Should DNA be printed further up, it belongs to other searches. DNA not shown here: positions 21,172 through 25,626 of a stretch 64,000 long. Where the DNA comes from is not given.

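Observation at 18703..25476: Lipid-remodelling cluster: PlsC-type acyltransferase, KS-like fragment, O-methyltransferase and a 1376-aa fused BCR/HAD-family activase-dehydratase resembling plasmalogen synthase PlsA/PlsR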

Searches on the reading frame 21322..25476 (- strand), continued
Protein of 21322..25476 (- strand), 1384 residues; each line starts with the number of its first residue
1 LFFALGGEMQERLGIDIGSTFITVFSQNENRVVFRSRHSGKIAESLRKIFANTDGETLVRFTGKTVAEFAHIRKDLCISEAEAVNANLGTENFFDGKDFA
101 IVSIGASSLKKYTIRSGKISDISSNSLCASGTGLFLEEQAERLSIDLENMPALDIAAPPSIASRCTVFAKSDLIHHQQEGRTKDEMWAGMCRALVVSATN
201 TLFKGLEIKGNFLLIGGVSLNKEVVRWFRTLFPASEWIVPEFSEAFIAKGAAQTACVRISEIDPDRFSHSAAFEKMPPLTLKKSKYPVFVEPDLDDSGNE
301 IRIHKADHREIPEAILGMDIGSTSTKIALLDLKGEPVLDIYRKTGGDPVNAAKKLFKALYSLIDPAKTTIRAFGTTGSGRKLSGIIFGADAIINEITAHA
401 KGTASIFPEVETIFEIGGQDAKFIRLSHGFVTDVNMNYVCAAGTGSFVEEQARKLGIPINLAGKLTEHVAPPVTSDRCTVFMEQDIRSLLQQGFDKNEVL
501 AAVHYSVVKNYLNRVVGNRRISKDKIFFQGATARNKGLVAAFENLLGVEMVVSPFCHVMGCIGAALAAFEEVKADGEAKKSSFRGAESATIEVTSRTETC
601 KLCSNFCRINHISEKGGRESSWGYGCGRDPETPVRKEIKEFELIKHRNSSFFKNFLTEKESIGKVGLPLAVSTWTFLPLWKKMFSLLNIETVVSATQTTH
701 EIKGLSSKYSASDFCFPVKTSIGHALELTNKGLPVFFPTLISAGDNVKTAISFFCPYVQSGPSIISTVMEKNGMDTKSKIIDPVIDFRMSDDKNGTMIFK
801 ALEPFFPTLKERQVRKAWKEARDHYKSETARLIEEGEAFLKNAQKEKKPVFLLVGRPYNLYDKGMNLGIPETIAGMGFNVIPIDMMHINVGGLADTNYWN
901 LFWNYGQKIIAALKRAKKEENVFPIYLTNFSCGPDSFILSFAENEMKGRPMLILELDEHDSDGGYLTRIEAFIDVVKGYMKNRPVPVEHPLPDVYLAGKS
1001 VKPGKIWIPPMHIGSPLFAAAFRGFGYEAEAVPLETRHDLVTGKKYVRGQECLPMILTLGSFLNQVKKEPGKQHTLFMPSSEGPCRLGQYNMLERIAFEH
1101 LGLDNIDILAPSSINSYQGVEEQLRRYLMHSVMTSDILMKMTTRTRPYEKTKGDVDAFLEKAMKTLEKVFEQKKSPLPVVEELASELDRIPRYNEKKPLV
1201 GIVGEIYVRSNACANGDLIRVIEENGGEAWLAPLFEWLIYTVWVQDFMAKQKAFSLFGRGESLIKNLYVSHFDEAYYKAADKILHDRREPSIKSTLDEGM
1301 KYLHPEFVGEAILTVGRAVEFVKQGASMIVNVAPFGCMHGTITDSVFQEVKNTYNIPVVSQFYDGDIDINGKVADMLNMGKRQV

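Call 16: find_encoding_contigs(protein=P0017, flank=10000, max_places=3)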
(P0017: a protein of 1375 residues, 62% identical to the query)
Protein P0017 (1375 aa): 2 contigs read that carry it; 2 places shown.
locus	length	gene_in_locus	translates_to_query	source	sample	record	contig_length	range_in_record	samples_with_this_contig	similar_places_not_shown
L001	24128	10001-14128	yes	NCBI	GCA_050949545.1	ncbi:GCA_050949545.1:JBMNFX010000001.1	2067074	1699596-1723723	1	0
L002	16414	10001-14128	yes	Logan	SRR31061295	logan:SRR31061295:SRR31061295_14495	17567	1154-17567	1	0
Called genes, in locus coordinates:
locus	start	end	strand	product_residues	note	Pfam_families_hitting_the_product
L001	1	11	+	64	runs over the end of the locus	-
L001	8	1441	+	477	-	-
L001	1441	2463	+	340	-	-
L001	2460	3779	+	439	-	-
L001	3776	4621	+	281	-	-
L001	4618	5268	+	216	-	-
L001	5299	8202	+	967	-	PF00595:PDZ, PF13180:PDZ_2, PF17820:PDZ_6, PF03572:Peptidase_S41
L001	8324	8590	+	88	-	-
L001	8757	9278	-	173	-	PF14512:TM1586_NiRdase (faint), PF00881:Nitroreductase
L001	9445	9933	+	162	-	PF00160:Pro_isomerase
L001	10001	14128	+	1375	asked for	PF01869:BcrAD_BadFG, PF09989:DUF2229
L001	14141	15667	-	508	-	PF01676:Metalloenzyme, PF06415:iPGM_N, PF01663:Phosphodiest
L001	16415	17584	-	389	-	PF00872:Transposase_mut, PF10551:MULE (weak)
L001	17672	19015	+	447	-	-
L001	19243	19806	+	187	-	-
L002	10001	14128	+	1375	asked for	PF01869:BcrAD_BadFG, PF09989:DUF2229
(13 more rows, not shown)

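Call 17: find_encoding_contigs(protein=P0007, flank=10000, max_places=3)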
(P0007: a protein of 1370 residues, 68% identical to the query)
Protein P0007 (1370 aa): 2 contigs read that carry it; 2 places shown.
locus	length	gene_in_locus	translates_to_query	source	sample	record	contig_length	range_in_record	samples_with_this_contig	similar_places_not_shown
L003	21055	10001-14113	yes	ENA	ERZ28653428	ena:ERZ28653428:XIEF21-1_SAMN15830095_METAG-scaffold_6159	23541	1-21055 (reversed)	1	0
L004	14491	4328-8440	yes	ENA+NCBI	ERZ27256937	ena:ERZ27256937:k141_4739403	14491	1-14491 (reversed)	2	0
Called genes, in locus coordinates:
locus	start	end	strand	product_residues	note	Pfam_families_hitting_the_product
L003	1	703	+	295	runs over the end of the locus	PF00781:DAGK_cat, PF19279:YegS_C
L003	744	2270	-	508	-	PF00221:Lyase_aromatic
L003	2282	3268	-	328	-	-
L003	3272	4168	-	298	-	PF00226:DnaJ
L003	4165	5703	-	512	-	PF00012:HSP70, PF14450:FtsA (faint), PF06723:MreB_Mbl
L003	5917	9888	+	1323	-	-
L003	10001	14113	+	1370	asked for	PF01869:BcrAD_BadFG, PF09989:DUF2229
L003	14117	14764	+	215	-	PF09835:DUF2062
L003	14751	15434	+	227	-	PF00929:RNase_T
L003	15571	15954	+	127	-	PF00588:SpoU_methylase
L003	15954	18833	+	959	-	PF03219:TLC, PF02985:HEAT (faint), PF12717:Cnd1 (faint), PF13646:HEAT_2 (weak)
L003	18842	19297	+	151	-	PF00027:cNMP_binding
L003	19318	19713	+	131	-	PF00293:NUDIX, PF14815:NUDIX_4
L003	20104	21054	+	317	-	?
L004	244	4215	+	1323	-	-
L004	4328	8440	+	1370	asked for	PF01869:BcrAD_BadFG, PF09989:DUF2229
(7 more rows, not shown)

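Call 18: find_encoding_contigs(protein=P0004, flank=10000, max_places=2)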
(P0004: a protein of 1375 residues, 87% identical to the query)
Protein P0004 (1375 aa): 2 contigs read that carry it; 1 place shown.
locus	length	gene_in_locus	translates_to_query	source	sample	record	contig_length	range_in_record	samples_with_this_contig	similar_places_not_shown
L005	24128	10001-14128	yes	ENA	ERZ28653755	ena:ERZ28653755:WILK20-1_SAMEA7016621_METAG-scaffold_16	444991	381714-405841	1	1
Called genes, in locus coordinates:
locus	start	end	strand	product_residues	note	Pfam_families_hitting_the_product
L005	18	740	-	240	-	PF13189:Cytidylate_kin2, PF02224:Cytidylate_kin, PF13207:AAA_17 (faint), PF13238:AAA_18 (weak)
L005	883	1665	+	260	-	PF06325:PrmA, PF05175:MTS, PF02475:TRM5-TYW2_MTfase (weak), PF13847:Methyltransf_31 (weak)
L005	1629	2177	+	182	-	PF04138:GtrA_DPMS_TM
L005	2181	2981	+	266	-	PF01678:DAP_epimerase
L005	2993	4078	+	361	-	-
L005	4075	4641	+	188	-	PF01467:CTP_transf_like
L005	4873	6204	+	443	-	PF13173:AAA_14, PF13635:DUF4143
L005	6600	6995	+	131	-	PF07751:Abi_2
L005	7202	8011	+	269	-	PF01790:LGT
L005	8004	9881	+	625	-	PF00884:Sulfatase, PF02995:DUF229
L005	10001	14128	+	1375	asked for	PF01869:BcrAD_BadFG, PF09989:DUF2229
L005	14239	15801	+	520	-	PF02142:MGS, PF01808:AICARFT_IMPCHas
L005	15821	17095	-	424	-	PF08668:HDOD (faint), PF13487:HD_5, PF01966:HD, PF13487:HD_5, PF01966:HD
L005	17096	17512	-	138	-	PF00072:Response_reg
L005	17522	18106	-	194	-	-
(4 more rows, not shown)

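Call 19: find_encoding_contigs(protein=P0006, flank=10000, max_places=2)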
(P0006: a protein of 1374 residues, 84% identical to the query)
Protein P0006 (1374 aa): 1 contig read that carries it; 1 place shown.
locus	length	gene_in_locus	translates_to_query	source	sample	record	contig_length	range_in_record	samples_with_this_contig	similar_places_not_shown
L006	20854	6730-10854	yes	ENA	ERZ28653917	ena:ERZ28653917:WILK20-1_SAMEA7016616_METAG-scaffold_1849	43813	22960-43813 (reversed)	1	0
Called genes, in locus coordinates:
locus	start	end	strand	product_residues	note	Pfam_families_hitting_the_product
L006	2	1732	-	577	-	?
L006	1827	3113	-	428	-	PF02127:Peptidase_M18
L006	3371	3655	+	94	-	PF01649:Ribosomal_S20p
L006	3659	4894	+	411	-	PF01979:Amidohydro_1, PF07969:Amidohydro_3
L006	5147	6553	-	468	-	PF10543:ORF6N, PF09669:Phage_pRha (faint), PF10543:ORF6N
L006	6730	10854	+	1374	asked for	PF01869:BcrAD_BadFG, PF09989:DUF2229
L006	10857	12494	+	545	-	-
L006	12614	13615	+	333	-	PF10543:ORF6N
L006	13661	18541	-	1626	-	-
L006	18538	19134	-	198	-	-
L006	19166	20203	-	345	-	-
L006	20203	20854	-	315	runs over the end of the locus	-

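Call 20: find_encoding_contigs(protein=P0013, flank=10000, max_places=3)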
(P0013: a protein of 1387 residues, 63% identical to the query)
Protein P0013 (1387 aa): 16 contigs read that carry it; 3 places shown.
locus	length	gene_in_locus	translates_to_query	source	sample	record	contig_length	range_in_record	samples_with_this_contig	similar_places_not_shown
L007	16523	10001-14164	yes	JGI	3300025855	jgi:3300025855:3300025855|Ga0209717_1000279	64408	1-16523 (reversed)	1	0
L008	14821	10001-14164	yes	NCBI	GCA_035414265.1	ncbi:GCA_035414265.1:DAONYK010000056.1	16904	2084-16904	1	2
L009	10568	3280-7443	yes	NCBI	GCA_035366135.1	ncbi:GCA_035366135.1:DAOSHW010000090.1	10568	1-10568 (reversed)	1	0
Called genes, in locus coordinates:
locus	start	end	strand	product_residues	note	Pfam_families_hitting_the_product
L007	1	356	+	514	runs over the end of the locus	PF03571:Peptidase_M49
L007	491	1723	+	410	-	PF13173:AAA_14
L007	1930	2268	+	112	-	PF00173:Cyt-b5 (weak)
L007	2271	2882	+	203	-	PF01618:MotA_ExbB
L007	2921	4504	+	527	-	PF07690:MFS_1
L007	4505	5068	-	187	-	-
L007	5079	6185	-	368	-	PF01168:Ala_racemase_N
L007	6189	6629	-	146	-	PF00583:Acetyltransf_1, PF13673:Acetyltransf_10 (weak), PF13508:Acetyltransf_7, PF08445:FR47 (weak)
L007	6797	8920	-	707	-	-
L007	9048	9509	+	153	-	PF00578:AhpC-TSA, PF08534:Redoxin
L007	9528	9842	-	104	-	-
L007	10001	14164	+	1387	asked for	PF01869:BcrAD_BadFG, PF09989:DUF2229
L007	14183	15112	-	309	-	-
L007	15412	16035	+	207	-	-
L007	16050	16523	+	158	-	?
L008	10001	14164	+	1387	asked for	PF01869:BcrAD_BadFG, PF09989:DUF2229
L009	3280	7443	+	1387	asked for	PF01869:BcrAD_BadFG, PF09989:DUF2229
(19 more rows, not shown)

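Call 21: find_encoding_contigs(protein=P0001, flank=10000, max_places=4)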
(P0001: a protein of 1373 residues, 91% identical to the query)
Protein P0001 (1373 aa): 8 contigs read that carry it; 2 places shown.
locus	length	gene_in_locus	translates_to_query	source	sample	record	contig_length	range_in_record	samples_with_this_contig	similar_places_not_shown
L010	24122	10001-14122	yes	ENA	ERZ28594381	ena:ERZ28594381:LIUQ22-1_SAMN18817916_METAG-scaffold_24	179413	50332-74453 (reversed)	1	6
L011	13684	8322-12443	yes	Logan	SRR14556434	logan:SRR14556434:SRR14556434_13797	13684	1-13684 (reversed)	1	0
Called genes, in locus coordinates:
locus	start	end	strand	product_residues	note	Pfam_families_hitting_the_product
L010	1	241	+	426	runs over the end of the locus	PF02844:GARS_N, PF01071:GARS_A, PF02655:ATP-grasp_3, PF02222:ATP-grasp (weak), PF02843:GARS_C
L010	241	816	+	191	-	PF02421:FeoB_N (weak), PF03193:RsgA_GTPase (faint), PF01926:MMR_HSR1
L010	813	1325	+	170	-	-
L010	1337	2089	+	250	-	PF00142:Fer4_NifH (weak), PF01656:CbiA, PF02374:ArsA_ATPase, PF06564:CBP_BcsQ, PF09140:MipZ, PF10609:ParA, PF13614:AAA_31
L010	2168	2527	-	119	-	PF00216:Bac_DNA_binding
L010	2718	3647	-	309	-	PF13624:SurA_N_3, PF09312:SurA_N, PF13145:Rotamase_2, PF13616:Rotamase_3, PF00639:Rotamase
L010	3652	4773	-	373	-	PF13145:Rotamase_2, PF13616:Rotamase_3, PF00639:Rotamase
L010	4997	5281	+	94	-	PF01649:Ribosomal_S20p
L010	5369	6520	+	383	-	PF01979:Amidohydro_1, PF07969:Amidohydro_3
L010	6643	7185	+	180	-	-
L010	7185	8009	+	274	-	PF08843:AbiEii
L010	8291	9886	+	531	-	-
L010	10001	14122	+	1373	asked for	PF01869:BcrAD_BadFG, PF09989:DUF2229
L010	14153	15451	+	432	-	PF01882:DUF58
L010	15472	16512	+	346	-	PF02547:Queuosine_synth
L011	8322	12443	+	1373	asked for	PF01869:BcrAD_BadFG, PF09989:DUF2229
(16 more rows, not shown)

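Call 25: list_cluster_members(proteins=[P0121, window:21322-25476:-, P0137, P0202])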
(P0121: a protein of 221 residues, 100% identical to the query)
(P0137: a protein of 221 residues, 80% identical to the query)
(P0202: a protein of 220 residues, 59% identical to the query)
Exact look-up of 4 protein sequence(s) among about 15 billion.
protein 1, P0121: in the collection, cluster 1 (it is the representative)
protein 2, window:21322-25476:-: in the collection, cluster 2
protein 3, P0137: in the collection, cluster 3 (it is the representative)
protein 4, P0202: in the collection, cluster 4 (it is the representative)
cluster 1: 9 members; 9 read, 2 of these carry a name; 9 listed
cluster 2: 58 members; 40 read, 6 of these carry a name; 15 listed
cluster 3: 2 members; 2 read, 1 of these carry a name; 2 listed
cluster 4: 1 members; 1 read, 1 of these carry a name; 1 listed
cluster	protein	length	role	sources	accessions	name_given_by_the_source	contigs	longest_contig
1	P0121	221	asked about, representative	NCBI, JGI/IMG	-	hypothetical protein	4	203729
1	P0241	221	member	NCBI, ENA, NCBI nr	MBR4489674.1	beta-ketoacyl synthase chain length factor [bacterium]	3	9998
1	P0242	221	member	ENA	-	-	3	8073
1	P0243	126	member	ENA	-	-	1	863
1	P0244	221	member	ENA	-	-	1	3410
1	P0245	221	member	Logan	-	-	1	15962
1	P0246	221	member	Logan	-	-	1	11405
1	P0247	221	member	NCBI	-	-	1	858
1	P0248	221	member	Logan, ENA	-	-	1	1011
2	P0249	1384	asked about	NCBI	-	-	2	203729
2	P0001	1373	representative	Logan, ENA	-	-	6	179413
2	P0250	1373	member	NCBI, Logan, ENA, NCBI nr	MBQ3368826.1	hypothetical protein IJG44_07990 [bacterium] | hypothetical protein [bacterium]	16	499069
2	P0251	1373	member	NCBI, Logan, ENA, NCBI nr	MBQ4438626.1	hypothetical protein II898_07080 [bacterium] | hypothetical protein [bacterium]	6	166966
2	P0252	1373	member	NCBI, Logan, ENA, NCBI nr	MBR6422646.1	hypothetical protein IKS86_08050 [bacterium] | hypothetical protein [bacterium]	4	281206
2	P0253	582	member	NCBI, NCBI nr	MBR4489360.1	hypothetical protein IKP13_01870, partial [bacterium] | hypothetical protein [bacterium]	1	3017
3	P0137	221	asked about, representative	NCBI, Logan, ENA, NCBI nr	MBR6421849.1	beta-ketoacyl synthase chain length factor [bacterium]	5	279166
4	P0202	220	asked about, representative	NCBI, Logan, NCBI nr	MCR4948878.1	MAG: beta-ketoacyl synthase chain length factor [Treponema sp.] | beta-ketoacyl synthase chain length factor [Treponema sp.]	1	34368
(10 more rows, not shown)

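Call 27: find_related_loci(query=window:21322-25476:-, collection=genome_contigs, flank=6000)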
Query window:21322-25476:- (1384 aa) in genome_contigs; peptide patterns used: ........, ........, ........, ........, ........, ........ (x = any residue, [..] = any of these).
446 stretches matched a pattern; 422 encode a relative of the query (tblastn E <= 1e-3); the best 80 are kept; 78 distinct loci.
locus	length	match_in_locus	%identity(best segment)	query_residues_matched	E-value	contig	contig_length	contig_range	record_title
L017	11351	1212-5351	91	2-1381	0e+0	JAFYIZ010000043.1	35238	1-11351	Bacterium isolate RGIG7134 Water_buffalos_Abomasum-4__c918933, whole genome shotgun sequence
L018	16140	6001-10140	87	2-1381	0e+0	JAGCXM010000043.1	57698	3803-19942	Bacterium isolate RGIG10212 Yak_Rumen-5__c2024388, whole genome shotgun sequence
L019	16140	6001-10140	85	1-1381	0e+0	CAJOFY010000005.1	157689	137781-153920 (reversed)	uncultured bacterium isolate Red_deer_3_mag_66 genome assembly, contig: scaffold_186, whole genome shotgun sequence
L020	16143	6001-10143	91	1-1381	0e+0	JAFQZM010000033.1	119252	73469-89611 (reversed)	Bacterium isolate RGIG2292 Goat_Duodenum-5__c366777, whole genome shotgun sequence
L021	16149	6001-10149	88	1-1383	0e+0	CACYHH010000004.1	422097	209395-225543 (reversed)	MAG: uncultured Spirochaetales bacterium isolate RUG11946 genome assembly, contig: RUG11946_asm_4, whole genome shotgun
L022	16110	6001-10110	67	8-1379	0e+0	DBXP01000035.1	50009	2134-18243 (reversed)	MAG TPA_asm: bacterium UBP6_UBA1209 isolate UBA1209 UBA1209_contig_18385, whole genome shotgun sequence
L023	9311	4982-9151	64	1-1379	0e+0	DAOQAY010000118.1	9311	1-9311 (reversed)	MAG TPA_asm: bacterium isolate AMR_MDS_1250 NODE_8732_length_9311_cov_5.491897, whole genome shotgun sequence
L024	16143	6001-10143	84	2-1383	0e+0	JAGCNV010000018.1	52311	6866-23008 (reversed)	Bacterium isolate RGIG9961 Yak_Reticulum-2__c180765, whole genome shotgun sequence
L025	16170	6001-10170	63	2-1382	0e+0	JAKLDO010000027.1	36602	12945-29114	MAG: bacterium isolate RA.bin111 RA.bin111_27, whole genome shotgun sequence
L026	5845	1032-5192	63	9-1382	0e+0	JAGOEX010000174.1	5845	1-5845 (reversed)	Bacterium isolate Go_SlDig_bin_48 Go_SlDig_45306_length_5845_cov_8.367261, whole genome shotgun sequence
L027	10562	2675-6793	63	3-1381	0e+0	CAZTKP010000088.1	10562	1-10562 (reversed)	MAG TPA_asm: uncultured Spirochaetales bacterium isolate binchicken_co42_486 genome assembly, contig: NODE_10363_length_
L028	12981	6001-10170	62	2-1382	0e+0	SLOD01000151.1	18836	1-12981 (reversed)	MAG: Candidatus Sumerlaeota bacterium isolate CSSed165cm_432 CSSed16-5cm-7399, whole genome shotgun sequence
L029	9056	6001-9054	84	2-1020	0e+0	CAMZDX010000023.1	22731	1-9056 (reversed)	MAG TPA_asm: uncultured bacterium isolate SRR10912534_bin.77_metaWRAP_v1.3_MAG genome assembly, contig: ERZ14210014.2995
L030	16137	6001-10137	84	2-1381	0e+0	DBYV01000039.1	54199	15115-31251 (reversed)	MAG TPA_asm: bacterium UBP6_UBA1177 isolate UBA1177 UBA1177_contig_10074, whole genome shotgun sequence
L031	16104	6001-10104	54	9-1377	0e+0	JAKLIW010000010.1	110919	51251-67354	MAG: bacterium isolate RA.bin96 RA.bin96_10, whole genome shotgun sequence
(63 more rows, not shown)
